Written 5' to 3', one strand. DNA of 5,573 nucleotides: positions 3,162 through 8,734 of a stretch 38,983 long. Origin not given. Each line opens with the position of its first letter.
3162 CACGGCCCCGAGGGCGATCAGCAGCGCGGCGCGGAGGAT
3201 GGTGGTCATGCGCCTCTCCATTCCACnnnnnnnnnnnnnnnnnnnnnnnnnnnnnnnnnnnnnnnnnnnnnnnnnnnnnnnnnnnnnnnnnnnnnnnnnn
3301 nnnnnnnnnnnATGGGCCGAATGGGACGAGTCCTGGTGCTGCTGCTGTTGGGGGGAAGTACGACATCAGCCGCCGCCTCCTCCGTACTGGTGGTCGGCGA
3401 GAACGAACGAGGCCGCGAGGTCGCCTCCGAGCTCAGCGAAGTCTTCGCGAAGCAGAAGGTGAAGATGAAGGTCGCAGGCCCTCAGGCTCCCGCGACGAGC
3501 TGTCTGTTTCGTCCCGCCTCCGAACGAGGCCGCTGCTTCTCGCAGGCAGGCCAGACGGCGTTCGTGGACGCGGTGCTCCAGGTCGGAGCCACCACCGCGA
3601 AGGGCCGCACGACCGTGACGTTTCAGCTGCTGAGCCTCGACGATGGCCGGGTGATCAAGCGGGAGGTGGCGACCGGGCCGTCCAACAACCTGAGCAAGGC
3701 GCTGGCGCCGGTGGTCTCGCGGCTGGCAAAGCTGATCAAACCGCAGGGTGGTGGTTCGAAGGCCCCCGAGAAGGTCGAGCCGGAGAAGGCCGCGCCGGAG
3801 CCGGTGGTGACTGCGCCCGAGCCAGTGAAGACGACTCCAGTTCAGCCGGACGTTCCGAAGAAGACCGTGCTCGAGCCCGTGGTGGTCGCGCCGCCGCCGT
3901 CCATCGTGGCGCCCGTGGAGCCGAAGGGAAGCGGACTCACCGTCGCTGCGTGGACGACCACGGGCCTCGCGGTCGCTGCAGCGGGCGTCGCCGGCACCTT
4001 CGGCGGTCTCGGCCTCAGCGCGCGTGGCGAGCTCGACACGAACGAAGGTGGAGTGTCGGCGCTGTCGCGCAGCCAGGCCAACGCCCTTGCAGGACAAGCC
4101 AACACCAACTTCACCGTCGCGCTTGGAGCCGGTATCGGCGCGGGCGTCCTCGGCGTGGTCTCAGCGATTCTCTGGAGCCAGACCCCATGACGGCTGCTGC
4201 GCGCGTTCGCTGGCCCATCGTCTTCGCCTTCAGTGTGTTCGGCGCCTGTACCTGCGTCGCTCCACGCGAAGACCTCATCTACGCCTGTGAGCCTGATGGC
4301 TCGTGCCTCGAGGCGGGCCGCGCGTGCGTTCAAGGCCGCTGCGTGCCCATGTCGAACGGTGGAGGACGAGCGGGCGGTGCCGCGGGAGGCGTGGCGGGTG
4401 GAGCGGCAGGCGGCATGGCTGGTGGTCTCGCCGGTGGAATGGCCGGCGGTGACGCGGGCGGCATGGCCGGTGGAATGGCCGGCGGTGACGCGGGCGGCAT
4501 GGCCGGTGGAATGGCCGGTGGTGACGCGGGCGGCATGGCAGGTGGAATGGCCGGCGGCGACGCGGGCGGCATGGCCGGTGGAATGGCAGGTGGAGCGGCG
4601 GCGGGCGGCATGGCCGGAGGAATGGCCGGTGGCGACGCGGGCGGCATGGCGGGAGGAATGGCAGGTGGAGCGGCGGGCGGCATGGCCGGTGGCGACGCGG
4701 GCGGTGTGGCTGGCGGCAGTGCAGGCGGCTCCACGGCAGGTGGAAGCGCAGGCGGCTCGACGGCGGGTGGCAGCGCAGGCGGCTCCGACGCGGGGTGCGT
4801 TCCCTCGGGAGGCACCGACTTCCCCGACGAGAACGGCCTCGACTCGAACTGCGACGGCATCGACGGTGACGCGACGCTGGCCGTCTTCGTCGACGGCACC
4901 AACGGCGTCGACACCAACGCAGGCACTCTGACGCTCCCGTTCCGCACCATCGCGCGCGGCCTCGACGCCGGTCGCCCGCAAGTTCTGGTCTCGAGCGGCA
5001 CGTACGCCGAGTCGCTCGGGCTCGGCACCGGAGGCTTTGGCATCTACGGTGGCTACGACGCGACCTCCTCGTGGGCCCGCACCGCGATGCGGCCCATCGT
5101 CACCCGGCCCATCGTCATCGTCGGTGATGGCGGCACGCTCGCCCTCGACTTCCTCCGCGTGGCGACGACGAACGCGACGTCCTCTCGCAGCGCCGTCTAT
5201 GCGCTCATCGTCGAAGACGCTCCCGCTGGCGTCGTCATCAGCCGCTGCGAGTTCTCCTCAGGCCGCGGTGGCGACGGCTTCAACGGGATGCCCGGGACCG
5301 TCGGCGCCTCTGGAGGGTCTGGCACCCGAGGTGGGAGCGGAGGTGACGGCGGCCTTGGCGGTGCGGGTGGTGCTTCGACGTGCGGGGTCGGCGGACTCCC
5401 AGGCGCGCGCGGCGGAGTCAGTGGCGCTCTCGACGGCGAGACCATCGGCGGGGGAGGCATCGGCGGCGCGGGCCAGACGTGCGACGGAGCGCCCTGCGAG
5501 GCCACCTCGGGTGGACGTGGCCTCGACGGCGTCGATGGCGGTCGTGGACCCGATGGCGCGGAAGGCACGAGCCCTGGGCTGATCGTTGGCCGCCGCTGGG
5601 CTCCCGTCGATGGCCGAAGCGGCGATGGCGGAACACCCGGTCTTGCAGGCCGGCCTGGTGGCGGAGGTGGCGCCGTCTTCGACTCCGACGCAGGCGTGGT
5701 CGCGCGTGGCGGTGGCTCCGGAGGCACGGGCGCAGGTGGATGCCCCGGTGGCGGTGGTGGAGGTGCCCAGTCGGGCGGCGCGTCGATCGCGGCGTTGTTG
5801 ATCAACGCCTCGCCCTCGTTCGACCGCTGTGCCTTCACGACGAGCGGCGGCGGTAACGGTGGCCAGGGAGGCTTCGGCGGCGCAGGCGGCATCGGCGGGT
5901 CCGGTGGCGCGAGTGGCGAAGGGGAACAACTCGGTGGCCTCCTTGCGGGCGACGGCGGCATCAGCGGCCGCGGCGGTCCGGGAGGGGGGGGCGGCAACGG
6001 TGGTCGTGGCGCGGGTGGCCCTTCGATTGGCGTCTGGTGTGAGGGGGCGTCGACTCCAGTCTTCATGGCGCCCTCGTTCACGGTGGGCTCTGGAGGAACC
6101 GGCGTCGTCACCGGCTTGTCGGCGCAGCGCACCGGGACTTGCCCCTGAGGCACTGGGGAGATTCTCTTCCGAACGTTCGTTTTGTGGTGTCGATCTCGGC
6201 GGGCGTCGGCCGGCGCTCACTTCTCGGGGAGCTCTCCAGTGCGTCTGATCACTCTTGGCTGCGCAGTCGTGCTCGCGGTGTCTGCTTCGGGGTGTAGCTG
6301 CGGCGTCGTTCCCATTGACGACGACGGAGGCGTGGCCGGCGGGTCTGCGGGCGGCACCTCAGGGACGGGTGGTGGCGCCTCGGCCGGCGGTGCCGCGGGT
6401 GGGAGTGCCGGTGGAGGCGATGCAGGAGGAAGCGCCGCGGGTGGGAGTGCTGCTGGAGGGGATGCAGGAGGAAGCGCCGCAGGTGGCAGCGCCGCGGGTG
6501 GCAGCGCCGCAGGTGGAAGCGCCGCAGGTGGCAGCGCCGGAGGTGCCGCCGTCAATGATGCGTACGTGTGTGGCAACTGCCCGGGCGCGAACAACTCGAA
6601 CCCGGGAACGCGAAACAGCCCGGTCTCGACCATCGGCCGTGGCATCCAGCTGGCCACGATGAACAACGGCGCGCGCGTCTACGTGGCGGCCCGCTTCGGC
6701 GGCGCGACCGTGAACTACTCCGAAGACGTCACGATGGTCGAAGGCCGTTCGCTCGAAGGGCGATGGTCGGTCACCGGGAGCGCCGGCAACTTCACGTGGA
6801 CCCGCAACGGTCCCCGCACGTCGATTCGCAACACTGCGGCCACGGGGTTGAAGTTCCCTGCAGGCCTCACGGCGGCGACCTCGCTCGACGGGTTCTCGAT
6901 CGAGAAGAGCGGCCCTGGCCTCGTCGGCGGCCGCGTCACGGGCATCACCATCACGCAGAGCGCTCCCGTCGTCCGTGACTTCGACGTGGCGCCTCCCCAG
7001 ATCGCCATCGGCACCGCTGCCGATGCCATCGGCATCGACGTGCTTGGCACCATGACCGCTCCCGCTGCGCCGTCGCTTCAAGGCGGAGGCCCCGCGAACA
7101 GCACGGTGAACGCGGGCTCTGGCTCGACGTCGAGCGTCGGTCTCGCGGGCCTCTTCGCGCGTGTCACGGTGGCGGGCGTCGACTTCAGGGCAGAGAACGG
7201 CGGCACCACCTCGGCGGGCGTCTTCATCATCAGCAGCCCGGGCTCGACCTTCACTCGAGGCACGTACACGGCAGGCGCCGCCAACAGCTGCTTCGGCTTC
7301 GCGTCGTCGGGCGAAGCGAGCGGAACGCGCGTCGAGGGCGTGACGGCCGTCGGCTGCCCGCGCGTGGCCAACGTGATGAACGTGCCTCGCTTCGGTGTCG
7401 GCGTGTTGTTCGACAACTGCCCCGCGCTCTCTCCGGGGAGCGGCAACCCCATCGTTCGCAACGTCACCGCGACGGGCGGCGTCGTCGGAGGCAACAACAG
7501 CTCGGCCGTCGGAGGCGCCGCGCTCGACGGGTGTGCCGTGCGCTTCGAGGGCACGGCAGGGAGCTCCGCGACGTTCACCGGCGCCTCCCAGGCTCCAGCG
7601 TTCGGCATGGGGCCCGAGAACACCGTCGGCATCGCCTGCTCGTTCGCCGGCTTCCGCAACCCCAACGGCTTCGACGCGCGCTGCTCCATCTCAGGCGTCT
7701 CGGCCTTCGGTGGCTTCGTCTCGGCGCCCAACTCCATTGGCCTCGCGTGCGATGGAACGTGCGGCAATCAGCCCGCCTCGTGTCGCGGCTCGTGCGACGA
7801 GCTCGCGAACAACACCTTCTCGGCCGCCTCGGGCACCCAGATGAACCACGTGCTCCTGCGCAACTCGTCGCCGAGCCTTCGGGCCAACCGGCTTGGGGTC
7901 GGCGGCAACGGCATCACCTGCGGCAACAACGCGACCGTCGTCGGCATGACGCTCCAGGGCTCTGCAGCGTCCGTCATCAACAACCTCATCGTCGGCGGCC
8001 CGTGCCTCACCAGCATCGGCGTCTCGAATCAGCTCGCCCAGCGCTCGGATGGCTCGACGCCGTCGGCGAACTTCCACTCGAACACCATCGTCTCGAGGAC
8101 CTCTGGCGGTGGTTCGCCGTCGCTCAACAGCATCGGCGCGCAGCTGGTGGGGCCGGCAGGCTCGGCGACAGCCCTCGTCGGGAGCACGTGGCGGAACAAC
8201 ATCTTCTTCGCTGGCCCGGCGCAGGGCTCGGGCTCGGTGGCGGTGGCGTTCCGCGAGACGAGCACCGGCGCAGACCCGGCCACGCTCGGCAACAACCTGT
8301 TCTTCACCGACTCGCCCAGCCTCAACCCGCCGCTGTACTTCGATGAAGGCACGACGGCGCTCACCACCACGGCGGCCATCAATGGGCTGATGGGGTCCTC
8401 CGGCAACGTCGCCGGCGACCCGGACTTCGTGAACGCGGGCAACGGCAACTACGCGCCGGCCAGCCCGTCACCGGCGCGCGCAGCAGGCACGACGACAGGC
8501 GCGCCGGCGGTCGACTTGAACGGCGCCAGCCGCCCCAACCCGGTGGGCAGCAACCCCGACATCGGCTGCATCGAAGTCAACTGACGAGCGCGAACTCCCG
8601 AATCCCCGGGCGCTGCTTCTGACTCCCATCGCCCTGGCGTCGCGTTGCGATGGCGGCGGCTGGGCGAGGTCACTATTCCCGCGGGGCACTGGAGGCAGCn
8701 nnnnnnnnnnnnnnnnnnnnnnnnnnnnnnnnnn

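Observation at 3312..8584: Three-gene operon of secreted proteins: two adjacent paralogous Cys-module/Gly-repeat/beta-helix proteins preceded by a Pro-rich secreted protein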

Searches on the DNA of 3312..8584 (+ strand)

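Call 10: search_dna_similar(query=window:3312-8584:+, collection=plasmids, mode=near, max_rows=5)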
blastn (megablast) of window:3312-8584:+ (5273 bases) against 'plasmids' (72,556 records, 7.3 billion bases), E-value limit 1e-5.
No match.

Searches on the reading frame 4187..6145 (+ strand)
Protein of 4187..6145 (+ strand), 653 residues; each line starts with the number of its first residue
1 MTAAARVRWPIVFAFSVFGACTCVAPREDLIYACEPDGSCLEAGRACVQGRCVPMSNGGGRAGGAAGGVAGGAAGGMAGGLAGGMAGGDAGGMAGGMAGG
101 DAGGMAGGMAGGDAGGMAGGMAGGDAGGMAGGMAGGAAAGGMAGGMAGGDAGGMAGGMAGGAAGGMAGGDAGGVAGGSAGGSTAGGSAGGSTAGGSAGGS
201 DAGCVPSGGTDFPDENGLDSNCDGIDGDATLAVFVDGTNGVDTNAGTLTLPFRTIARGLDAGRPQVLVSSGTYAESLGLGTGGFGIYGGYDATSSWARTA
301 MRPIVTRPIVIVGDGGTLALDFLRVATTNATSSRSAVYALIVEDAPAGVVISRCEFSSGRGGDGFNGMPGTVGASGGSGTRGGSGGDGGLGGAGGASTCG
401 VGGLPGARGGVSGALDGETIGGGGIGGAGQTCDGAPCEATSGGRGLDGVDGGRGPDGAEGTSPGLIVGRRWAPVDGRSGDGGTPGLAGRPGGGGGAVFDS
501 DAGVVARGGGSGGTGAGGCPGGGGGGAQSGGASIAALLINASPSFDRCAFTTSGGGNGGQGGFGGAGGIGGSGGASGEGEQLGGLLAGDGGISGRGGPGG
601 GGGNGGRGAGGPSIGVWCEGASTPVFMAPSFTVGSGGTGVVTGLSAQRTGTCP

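Call 6: search_protein_families(library=pfam, proteins=[window:4187-6145:+], max_evalue=1)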
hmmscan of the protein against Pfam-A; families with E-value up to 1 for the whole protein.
window:4187-6145:+ (653 aa): 0 families

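Call 7: search_protein_families(library=ncbifam, proteins=[window:4187-6145:+], max_evalue=1)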
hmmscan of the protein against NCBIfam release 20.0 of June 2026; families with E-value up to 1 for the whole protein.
window:4187-6145:+ (653 aa): 1 family
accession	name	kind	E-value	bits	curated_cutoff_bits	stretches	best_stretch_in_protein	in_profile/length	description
NF047854.1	LIC10774_subfam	equivalog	2.7e-06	26.6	380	1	232-278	60-108/358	LIC10774/LIC10365 family surface protein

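Call 36: search_solved_structures(query=A2, max_evalue=1)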
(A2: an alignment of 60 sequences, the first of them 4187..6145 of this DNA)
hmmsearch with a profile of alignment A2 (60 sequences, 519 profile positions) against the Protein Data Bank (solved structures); distinct sequences matched with E-value up to 1: 36.
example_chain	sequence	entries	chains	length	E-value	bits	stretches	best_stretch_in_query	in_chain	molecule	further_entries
8zxl_X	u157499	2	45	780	2.2e-14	56.4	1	212-355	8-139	spindlefibril | axialfibril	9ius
9han_A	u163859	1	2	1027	0.00027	23.1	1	204-355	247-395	Collagen type VI alpha 1 chain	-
9han_B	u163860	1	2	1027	0.00087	21.4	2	216-356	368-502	Collagen type VI alpha 2 chain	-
9wxp_CK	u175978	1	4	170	0.0012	21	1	201-321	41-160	Collagen type IX alpha 2 chain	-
3vst_A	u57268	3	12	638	0.0015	20.7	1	85-129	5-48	Xylosidase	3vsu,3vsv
9wxp_CC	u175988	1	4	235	0.0016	20.5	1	216-314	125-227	Collagen type XI alpha 1 chain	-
9wxp_CJ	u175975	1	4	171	0.0017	20.5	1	212-321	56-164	Collagen alpha-1(IX) chain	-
8ubg_A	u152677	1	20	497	0.0028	19.7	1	410-441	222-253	DpHF19,Green fluorescent protein (Fragment)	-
9wxp_BJ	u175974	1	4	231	0.015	17.3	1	214-356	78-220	Collagen alpha-1(IX) chain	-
2l6f_A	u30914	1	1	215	0.03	16.3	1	339-392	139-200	Focal adhesion kinase 1, linker1, Paxillin, linker2, Paxillin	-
9wxp_BK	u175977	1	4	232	0.036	16.1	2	216-356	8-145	Collagen type IX alpha 2 chain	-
8oir_Aa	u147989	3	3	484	0.055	15.5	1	405-433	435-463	Peptide chain release factor 1, mitochondrial | Peptide chain release factor 1, mitochondrial,mtRF1(AAQ)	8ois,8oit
1xg2_A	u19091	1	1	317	0.057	15.4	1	101-211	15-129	Pectinesterase 1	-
2kqr_A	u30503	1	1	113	0.061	15.3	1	82-121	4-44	Asparaginyl-tRNA synthetase, cytoplasmic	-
9wxp_BD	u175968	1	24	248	0.063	15.3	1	216-355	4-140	Collagen type II alpha 1 chain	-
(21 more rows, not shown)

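Call 39: predict_structure(alignment_id=A2)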
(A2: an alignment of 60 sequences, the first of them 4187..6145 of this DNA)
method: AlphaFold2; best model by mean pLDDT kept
length: 653 residues; sequences in the alignment: 60
mean_pLDDT: 80.7   pTM: 0.66
mean pLDDT of the five models: 80.7, 80.7, 79.8, 79.8, 79.2
residues with pLDDT >= 90: 451; 70-90: 26; 50-70: 16; < 50: 160
segments of 3 or more residues with pLDDT < 50: 1-11, 18-23, 59-199
pLDDT, mean of each block of 10 residues (from residue 1): 40 48 54 88 91 73 36 34 34 32 33 33 33 36 36 34 34 37 40 45 80 92 94 98 98 98 98 97 96 93 98 97 98 97 97 98 98 98 96 98 98 96 97 95 98 98 92 97 98 98 96 98 98 98 98 98 98 98 97 98 98 98 97 97 95 88
secondary structure, 60 per line:
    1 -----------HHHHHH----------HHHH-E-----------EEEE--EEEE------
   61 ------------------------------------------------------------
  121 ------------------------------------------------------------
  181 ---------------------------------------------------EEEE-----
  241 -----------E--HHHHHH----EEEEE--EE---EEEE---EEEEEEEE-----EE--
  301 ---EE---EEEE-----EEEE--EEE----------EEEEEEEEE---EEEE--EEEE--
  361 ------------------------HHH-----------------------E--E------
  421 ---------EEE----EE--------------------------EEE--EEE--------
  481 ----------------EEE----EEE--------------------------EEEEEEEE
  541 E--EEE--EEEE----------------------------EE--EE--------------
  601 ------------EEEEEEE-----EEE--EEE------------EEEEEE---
elements in order: H12-17 H28-31 E45-48 E51-54 E232-235 H255-260 E265-269 E277-280 E284-291 E309-312 E318-321 E324-326 E337-345 E349-352 E355-358 E430-432 E465-467 E470-472 E497-499 E504-506 E533-541 E544-546 E549-552 E613-619 E625-627 E630-632 E645-650

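Call 42: fold_search(model_id=the predicted structure, library=pdb)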
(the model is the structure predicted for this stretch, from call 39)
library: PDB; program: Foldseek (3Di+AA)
matches with E <= 10: 42; with E <= 0.001: 0
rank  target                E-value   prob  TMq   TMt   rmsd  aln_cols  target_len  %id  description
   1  4oj6_C                1.0e-02  0.91  0.10  0.09  10.4       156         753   16  Crystal Structure of a Putative Tailspike Protein (TSP1, orf210) from Escherichia coli O157:H7 Bacteriohage CBA120; Se (released 2014-03-26)
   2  4oj5_C                3.8e-02  0.91  0.12  0.10   8.5       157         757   13  Crystal Structure of a Putative Tailspike Protein (TSP1, orf210) from Escherichia coli O157:H7 Bacteriohage CBA120 (released 2014-03-26)
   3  4ojl_C                4.0e-02  0.91  0.12  0.10   8.5       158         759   14  Crystal Structure of Putative Tailspike Protein (TSP1, orf210) from Escherichia coli O157:H7 Bacteriohage CBA120 in Co (released 2014-03-26)
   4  7v6i_A                4.3e-02  0.80  0.10  0.11  11.0       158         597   13  Crystal structure of lacto-N-biosidase BsaX from Bifidobacterium saguini, lacto-N-biose complex (released 2022-02-09)
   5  4oj5_B                4.7e-02  0.90  0.12  0.10   8.4       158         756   14  Crystal Structure of a Putative Tailspike Protein (TSP1, orf210) from Escherichia coli O157:H7 Bacteriohage CBA120 (released 2014-03-26)
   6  9rkv_M                5.0e-02  1.00  0.16  0.18   7.6       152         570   18  Agrobacterium phage 7-7-1 tail fibers (released 2025-12-10)
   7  5olq_A                5.0e-02  0.85  0.10  0.15  11.5       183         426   14  Rhamnogalacturonan lyase (released 2017-11-29)
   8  6kqs_A                6.1e-02  1.00  0.16  0.17   4.2       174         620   15  Crystal Structure of GH136 lacto-N-biosidase from Eubacterium ramulus - selenomethionine derivative (released 2020-06-10)
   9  5olr_A                6.4e-02  0.98  0.14  0.21   6.1       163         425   15  Rhamnogalacturonan lyase (released 2017-11-29)
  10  4ojp_C                6.4e-02  0.85  0.12  0.10   8.4       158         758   16  Crystal Structure of Putative Tailspike Protein (TSP1, orf210) from Escherichia coli O157:H7 Bacteriohage CBA120 in Co (released 2014-03-26)
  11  4oj5_A                7.9e-02  0.82  0.12  0.10   8.0       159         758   16  Crystal Structure of a Putative Tailspike Protein (TSP1, orf210) from Escherichia coli O157:H7 Bacteriohage CBA120 (released 2014-03-26)
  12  5olr_C                8.8e-02  0.80  0.10  0.15  11.1       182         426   15  Rhamnogalacturonan lyase (released 2017-11-29)
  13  6kqt_A                9.2e-02  0.93  0.12  0.13   8.7       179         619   13  Crystal Structure of GH136 lacto-N-biosidase from Eubacterium ramulus - native protein (released 2020-06-10)
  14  9rkv_N                1.3e-01  0.44  0.09  0.10  15.9       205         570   14  Agrobacterium phage 7-7-1 tail fibers (released 2025-12-10)
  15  5olq_C                1.3e-01  0.72  0.10  0.15  11.7       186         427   13  Rhamnogalacturonan lyase (released 2017-11-29)
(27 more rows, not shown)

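Call 47: search_solved_structures(query=A2, max_evalue=0.00001, show_alignments=1)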
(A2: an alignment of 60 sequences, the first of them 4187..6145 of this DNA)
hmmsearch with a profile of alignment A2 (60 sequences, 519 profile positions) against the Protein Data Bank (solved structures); distinct sequences matched with E-value up to 0.00001: 1.
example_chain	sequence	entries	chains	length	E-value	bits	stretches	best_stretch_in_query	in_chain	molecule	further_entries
8zxl_X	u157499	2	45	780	2.2e-14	56.4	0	212-355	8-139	spindlefibril | axialfibril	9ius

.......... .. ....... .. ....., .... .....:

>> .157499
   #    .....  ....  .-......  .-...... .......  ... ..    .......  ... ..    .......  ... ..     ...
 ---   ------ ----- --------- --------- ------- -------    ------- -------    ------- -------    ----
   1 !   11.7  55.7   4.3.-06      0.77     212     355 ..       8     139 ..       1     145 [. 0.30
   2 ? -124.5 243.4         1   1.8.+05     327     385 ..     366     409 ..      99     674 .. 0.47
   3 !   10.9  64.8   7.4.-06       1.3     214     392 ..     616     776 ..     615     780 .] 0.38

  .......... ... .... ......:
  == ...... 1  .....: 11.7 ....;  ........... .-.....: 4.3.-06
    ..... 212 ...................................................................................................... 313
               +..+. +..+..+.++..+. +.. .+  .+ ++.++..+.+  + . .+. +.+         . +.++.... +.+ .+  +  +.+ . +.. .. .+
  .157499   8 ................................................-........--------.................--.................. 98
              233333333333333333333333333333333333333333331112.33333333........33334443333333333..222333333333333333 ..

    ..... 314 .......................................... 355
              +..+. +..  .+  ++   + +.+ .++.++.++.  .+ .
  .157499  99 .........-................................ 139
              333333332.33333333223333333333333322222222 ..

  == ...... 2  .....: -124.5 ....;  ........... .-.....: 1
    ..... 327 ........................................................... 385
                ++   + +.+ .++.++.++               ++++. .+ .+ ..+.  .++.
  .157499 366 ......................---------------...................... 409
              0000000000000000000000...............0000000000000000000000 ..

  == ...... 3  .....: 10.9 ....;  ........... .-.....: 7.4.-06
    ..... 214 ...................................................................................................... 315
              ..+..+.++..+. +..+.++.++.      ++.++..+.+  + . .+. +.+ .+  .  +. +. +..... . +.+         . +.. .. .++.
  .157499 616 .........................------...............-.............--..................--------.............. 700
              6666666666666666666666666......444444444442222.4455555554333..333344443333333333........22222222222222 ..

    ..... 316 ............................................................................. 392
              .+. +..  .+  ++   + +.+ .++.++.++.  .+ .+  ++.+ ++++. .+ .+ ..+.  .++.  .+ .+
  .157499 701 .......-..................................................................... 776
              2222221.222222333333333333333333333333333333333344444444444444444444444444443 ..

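Call 60: search_protein_families(library=pfam, alignment_id=A2, max_evalue=0.01)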
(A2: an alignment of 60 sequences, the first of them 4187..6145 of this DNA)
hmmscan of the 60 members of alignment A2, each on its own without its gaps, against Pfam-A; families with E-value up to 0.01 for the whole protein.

A. member 1, window:4187-6145:+ (653 aa): 0 families

B. families by the number of members that match (of 60 scanned): 1 family
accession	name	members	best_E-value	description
PF07602.17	DUF1565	9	2.4e-08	Protein of unknown function (DUF1565)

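Call 94: search_protein_families(library=ncbifam, alignment_id=A2, max_evalue=0.001)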
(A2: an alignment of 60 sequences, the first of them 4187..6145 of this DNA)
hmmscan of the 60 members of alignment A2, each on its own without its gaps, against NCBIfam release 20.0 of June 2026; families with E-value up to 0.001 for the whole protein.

A. member 1, window:4187-6145:+ (653 aa): 1 family
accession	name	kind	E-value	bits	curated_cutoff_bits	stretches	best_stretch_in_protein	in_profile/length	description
NF047854.1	LIC10774_subfam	equivalog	2.7e-06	26.6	380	1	232-278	60-108/358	LIC10774/LIC10365 family surface protein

B. families by the number of members that match (of 60 scanned): 6 families
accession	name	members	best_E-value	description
NF047854.1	LIC10774_subfam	36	2.5e-11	LIC10774/LIC10365 family surface protein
NF004270.2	PRK05687.2-1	1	0.00012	flagellar assembly protein FliH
NF009925.1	PRK13386.1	1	0.00016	flagellar assembly protein FliH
NF000053.2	trim_DfrA12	1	0.00048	trimethoprim-resistant dihydrofolate reductase DfrA12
TIGR03805.1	beta_helix_1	1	0.00091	parallel beta-helix domain-containing protein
NF004267.1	PRK05687.1-3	1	0.00097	flagellar assembly protein FliH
